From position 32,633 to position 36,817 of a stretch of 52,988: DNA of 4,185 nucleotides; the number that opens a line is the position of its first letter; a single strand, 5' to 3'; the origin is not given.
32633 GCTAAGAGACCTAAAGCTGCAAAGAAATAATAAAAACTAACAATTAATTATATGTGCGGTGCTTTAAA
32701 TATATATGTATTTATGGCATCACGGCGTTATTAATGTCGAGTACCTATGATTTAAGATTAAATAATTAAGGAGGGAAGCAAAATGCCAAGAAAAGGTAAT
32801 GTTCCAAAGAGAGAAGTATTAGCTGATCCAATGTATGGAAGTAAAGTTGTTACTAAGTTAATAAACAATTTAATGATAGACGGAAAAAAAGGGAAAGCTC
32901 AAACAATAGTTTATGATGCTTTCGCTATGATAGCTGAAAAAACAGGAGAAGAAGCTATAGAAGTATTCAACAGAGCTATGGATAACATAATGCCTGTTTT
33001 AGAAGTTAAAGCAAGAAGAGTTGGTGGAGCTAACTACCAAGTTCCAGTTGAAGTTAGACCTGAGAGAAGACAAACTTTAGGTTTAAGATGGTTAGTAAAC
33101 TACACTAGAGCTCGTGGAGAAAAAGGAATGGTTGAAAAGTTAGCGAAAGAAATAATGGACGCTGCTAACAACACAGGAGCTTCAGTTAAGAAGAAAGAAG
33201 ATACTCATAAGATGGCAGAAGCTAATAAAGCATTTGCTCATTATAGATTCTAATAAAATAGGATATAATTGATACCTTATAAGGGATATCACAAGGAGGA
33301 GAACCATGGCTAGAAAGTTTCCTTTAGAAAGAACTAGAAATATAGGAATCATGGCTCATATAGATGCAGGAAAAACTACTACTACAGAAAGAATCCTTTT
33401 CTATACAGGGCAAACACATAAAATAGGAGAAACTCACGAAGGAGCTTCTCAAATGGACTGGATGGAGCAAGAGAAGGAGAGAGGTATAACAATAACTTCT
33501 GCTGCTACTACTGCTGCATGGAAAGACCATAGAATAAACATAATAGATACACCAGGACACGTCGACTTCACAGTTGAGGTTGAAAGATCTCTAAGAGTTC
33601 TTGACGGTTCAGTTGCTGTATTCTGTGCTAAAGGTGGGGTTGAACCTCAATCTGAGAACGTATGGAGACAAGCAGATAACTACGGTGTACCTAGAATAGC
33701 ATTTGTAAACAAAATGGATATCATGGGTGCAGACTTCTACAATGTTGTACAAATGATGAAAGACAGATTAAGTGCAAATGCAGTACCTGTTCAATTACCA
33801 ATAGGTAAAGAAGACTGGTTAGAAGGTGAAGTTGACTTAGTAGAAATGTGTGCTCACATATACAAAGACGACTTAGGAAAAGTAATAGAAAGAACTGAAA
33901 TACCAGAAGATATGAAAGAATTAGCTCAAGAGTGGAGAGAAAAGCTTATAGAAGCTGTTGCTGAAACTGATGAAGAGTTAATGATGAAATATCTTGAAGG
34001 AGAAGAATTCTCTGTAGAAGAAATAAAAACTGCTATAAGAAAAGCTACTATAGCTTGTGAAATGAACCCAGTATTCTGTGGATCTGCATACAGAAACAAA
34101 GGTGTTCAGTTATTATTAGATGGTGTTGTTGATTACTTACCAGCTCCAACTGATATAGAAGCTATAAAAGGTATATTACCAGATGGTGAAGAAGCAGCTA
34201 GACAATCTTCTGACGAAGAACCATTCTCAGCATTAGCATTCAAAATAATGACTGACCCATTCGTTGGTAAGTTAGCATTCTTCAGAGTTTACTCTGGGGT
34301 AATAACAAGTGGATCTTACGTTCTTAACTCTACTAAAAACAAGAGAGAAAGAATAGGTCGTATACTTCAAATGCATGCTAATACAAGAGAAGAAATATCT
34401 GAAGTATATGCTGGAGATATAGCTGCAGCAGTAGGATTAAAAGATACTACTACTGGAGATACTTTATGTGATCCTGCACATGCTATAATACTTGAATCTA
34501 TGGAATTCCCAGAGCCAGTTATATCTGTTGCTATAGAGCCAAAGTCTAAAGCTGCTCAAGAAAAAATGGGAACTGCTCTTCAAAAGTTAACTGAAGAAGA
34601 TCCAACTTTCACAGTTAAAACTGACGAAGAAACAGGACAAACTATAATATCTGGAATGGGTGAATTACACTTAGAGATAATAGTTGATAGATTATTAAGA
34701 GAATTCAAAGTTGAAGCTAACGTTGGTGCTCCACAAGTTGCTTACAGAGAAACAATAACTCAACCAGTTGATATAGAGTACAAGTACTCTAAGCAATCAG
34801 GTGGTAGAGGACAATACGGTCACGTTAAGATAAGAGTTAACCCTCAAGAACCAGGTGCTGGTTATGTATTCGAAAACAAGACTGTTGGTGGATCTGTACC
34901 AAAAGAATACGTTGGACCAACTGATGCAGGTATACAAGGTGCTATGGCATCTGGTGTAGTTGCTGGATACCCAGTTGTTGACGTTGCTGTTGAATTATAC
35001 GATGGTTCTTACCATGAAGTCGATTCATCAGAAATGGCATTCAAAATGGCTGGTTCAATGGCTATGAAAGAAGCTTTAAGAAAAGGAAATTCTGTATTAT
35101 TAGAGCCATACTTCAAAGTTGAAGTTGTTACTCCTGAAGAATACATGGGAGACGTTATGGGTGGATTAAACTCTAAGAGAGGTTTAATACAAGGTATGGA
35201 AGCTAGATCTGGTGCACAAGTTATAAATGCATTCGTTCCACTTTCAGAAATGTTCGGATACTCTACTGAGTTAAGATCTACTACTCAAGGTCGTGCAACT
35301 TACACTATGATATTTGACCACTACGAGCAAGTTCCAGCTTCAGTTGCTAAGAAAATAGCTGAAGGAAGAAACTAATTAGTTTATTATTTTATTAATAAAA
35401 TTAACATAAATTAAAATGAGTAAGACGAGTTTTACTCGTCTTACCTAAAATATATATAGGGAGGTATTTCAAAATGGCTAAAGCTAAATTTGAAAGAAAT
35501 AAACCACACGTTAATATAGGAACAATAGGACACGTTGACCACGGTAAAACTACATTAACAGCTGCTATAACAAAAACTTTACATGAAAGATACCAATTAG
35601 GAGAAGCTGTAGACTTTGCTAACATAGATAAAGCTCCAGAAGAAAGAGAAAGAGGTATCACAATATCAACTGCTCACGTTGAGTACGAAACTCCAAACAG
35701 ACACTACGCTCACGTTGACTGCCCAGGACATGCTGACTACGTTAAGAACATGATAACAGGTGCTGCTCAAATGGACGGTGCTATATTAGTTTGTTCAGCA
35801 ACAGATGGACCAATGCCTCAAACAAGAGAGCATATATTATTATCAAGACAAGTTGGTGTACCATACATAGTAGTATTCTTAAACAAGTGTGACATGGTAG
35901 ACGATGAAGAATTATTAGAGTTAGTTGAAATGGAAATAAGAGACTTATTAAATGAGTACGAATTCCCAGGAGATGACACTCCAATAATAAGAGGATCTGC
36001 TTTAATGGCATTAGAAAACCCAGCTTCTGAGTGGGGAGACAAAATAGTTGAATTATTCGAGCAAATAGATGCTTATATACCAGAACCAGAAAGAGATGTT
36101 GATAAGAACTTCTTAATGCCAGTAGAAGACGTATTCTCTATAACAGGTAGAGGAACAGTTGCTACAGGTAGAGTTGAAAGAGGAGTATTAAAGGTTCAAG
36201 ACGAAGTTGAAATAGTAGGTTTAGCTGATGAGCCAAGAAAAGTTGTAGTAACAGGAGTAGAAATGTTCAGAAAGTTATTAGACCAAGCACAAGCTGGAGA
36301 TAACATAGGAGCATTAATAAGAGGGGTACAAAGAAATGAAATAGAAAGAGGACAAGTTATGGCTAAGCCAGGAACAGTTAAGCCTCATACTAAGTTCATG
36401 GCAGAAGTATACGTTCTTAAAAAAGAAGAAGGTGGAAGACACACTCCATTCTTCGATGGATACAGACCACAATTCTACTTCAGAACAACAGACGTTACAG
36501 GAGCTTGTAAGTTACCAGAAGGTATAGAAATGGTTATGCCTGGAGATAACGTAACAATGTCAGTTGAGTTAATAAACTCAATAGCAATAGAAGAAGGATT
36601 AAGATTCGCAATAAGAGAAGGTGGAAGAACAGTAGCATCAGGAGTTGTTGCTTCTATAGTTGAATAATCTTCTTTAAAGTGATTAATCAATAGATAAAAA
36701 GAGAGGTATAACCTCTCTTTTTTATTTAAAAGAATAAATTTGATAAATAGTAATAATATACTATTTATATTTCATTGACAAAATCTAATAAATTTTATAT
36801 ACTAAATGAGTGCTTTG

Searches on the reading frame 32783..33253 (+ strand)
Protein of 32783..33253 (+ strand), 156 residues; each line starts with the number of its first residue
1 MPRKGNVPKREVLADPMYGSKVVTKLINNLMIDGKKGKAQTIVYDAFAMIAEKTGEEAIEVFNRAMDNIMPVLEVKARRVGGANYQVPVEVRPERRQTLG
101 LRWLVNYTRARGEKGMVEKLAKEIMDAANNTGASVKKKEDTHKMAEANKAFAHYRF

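Call 11: find_encoding_contigs(protein=window:32783-33253:+, flank=10000, max_places=6)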
Protein window:32783-33253:+ (156 aa): 2 contigs read that carry it; 2 places shown.
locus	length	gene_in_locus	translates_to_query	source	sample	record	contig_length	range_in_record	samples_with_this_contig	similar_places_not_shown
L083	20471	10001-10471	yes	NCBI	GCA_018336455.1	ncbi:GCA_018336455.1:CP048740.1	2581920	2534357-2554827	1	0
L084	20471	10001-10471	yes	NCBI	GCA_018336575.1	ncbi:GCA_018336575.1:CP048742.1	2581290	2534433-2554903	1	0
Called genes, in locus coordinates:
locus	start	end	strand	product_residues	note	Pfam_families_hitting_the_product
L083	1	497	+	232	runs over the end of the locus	-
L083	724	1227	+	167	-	PF00466:Ribosomal_L10, PF27436:RL10_C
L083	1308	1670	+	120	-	PF16320:Ribosomal_L12_N, PF00542:Ribosomal_L12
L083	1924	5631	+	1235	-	-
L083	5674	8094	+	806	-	-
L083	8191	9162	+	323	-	-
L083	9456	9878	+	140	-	PF00164:Ribosom_S12_S23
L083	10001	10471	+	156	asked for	PF00177:Ribosomal_S7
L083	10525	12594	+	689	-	-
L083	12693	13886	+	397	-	-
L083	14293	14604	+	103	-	PF00338:Ribosomal_S10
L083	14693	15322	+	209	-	-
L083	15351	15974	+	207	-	PF00573:Ribosomal_L4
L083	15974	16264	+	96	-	PF00276:Ribosomal_L23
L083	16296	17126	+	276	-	-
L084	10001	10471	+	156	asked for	PF00177:Ribosomal_S7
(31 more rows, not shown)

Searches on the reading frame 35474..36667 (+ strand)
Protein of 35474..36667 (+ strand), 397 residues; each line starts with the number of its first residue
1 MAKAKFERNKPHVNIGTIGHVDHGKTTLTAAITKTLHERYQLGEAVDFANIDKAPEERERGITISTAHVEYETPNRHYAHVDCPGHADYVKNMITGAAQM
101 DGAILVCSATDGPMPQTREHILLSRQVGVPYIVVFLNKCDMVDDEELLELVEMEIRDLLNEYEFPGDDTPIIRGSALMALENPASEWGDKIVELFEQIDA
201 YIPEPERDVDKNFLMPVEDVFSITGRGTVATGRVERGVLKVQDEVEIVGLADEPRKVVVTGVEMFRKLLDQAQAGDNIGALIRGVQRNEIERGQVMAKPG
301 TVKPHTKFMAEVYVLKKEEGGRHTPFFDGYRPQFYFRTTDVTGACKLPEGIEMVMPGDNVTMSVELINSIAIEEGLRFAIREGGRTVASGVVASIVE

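Call 10: find_encoding_contigs(protein=window:35474-36667:+, flank=10000, max_places=6)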
Protein window:35474-36667:+ (397 aa): 2 contigs read that carry it; 2 places shown.
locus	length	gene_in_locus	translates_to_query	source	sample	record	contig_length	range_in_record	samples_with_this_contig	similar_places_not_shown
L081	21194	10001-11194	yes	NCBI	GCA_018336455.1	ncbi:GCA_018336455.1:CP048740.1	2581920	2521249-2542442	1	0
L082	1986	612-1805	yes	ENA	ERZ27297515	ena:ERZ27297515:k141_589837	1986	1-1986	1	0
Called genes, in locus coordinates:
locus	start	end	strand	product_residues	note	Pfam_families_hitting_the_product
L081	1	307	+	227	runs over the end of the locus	-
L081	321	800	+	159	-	PF02542:YgbB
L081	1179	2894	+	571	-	-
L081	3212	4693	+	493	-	PF00749:tRNA-synt_1c, PF19269:Anticodon_2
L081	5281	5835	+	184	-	-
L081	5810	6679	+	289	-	-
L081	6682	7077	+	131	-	PF00636:Ribonuclease_3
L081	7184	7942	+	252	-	-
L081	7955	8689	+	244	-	PF08032:SpoU_sub_bind, PF00588:SpoU_methylase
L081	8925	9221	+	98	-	PF05991:NYN_YacP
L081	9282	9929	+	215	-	-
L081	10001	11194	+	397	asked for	PF00009:GTP_EFTU, PF03144:GTP_EFTU_D2, PF03143:GTP_EFTU_D3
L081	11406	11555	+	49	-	-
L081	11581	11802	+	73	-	PF00584:SecE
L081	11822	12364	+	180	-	-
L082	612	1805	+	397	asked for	PF00009:GTP_EFTU, PF03144:GTP_EFTU_D2, PF03143:GTP_EFTU_D3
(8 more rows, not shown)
